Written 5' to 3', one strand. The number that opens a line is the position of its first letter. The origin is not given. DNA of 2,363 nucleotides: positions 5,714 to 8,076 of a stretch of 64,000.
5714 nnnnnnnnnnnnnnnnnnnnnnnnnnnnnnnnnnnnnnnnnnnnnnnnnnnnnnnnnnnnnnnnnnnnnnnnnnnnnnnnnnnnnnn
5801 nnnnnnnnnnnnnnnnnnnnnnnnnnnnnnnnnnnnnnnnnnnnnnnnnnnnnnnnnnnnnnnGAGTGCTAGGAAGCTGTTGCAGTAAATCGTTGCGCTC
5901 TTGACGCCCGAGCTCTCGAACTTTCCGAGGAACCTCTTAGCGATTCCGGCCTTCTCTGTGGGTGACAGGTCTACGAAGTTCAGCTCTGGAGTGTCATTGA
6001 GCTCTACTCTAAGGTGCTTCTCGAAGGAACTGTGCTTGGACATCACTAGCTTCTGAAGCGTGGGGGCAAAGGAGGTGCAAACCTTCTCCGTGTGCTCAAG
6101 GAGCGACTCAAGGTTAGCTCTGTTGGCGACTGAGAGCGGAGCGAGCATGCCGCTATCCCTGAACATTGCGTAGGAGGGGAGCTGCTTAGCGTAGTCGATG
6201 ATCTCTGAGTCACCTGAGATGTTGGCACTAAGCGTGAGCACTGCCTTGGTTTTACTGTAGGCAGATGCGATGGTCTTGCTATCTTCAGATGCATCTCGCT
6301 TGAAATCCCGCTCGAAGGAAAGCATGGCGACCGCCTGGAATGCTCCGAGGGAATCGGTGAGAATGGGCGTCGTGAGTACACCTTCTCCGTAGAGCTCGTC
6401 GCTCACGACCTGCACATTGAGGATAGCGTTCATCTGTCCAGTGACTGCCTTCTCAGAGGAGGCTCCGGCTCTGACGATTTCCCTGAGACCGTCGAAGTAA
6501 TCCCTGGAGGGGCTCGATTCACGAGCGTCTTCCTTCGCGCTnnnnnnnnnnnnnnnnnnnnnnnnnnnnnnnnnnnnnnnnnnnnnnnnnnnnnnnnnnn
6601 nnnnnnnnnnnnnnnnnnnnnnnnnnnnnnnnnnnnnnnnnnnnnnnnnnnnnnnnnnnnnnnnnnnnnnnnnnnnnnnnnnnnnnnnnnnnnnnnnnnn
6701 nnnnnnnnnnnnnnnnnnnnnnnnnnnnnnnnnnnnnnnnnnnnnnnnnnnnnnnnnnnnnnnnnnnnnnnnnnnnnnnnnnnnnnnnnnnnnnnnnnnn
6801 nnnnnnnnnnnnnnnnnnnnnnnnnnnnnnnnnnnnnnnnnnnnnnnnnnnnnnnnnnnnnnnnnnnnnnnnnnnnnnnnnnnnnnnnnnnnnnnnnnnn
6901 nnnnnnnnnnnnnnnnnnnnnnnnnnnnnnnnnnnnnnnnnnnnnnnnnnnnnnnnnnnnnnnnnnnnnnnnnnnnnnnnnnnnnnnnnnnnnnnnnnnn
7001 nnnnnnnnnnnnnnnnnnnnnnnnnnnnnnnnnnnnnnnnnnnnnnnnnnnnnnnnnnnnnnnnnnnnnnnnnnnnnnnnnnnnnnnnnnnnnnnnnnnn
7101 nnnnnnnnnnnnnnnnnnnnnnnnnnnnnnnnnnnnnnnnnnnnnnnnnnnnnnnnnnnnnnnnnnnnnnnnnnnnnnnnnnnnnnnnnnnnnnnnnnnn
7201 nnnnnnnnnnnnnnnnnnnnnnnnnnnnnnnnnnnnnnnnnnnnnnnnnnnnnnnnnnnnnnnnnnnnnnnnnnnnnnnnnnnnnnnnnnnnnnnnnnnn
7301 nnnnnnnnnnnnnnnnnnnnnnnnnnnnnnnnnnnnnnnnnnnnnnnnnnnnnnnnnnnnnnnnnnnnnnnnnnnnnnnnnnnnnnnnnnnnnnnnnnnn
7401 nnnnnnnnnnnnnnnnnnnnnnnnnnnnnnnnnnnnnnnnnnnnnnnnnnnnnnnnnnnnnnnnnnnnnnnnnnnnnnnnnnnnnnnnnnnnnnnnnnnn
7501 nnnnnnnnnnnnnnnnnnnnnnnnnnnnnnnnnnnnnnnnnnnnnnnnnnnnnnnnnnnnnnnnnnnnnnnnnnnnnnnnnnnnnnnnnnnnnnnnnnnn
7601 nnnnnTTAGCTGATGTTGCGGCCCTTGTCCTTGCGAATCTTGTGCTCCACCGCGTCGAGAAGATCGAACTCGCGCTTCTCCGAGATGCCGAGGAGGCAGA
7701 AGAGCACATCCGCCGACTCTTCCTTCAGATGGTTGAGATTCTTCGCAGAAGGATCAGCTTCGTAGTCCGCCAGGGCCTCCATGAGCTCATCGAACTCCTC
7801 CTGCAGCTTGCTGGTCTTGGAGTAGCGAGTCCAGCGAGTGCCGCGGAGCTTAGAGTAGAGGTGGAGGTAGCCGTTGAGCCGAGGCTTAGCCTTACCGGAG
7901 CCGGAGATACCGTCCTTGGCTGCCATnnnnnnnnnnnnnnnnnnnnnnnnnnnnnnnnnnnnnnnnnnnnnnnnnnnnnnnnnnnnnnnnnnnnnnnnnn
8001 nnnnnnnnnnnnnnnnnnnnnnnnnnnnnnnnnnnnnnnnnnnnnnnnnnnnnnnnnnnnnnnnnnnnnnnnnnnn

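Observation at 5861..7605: Low-GC island carrying an HNH nuclease with a large unknown C-terminal domain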

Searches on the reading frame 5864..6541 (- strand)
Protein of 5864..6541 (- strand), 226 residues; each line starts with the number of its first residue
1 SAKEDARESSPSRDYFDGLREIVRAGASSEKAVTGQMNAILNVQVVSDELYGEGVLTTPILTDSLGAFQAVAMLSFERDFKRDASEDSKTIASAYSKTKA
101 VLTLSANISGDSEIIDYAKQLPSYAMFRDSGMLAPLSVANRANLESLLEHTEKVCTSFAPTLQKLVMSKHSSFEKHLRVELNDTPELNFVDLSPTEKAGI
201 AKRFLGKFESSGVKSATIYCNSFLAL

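Call 103: search_protein_families(library=pfam, alignment_id=A9, max_evalue=10)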
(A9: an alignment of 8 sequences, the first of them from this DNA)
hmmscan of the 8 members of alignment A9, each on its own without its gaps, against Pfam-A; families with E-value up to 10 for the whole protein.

A. member 1, seq(226 aa): 0 families

B. families by the number of members that match (of 8 scanned): 7 families
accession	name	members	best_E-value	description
PF02899.23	Phage_int_SAM_1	2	0.014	Phage integrase, N-terminal SAM-like domain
PF02736.25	Myosin_N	1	0.0051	Myosin N-terminal SH3-like domain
PF23435.1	DUF7121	1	0.0058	Family of unknown function (DUF7121)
PF24555.1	CC4_CEP85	1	0.11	Centrosomal protein of 85 kDa-like, CC4 coiled-coil domain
PF20892.2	SidC_lipid-bd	1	0.12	SidC, lipid-binding domain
PF06559.16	DCD_N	1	0.13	2'-deoxycytidine 5'-triphosphate deaminase (DCD) N-terminal domain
PF17935.6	TetR_C_27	1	0.17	Tetracyclin repressor-like, C-terminal domain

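Call 104: search_solved_structures(query=A9, max_evalue=10)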
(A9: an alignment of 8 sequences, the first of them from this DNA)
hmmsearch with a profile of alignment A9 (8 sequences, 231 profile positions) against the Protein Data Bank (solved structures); distinct sequences matched with E-value up to 10: 0.
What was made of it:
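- Tried and rejected: Profile of the C-terminal half against PDB sequences: nothing (call 104).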

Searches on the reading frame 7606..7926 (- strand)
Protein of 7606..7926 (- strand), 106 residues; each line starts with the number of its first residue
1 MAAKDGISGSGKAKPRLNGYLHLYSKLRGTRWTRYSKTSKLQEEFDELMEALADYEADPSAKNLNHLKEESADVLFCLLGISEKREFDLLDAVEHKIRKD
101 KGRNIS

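Call 5: search_protein_families(library=pfam, proteins=[window:7606-7926:-], max_evalue=0.1)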
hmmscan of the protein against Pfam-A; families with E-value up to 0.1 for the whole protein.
window:7606-7926:- (106 aa): 3 families
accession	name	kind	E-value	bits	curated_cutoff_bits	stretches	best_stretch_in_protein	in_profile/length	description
PF03819.22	MazG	-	1e-06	29.3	22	1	39-103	8-69/74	MazG nucleotide pyrophosphohydrolase domain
PF01503.22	PRA-PH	-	0.00038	21.3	21.3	1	38-90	31-76/86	Phosphoribosyl-ATP pyrophosphohydrolase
PF23936.1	HB_ELP1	-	0.08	13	27.4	0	36-70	125-159/171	ELP1 three-helix bundle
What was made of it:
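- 7606..7926 (-): MazG-like pyrophosphohydrolase, the conserved upstream neighbour of the slot region. Pfam MazG E 1e-6 (call 5).
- Checked: MazG-like neighbour at 7606..7926 (call 5).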

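Call 6: search_protein_families(library=phrogs, proteins=[window:7606-7926:-], max_evalue=0.01)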
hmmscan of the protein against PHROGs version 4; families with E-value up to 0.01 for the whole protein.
window:7606-7926:- (106 aa): 5 families
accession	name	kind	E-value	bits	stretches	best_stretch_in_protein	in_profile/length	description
phrog_5164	-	unknown function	7.3e-05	23.9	1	30-84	9-56/91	-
phrog_2245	-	other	0.00015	22.6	1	31-102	131-203/218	nucleoside triphosphate pyrophosphohydrolase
phrog_9147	-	unknown function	0.0056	17.3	1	41-104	28-95/204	-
phrog_3301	-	other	0.0066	17.4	1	32-103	101-160/169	pyrophosphatase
phrog_5141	-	unknown function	0.0066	17.2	0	13-59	121-167/175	-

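Call 44: search_protein_families(library=ncbifam, proteins=[window:7606-7926:-], max_evalue=0.01)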
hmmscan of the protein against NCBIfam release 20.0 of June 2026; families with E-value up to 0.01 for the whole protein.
window:7606-7926:- (106 aa): 1 family
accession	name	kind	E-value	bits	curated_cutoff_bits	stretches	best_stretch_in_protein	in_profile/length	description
NF007113.1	PRK09562.1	equivalog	0.0011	18.7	208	1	30-99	151-214/251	nucleoside triphosphate pyrophosphohydrolase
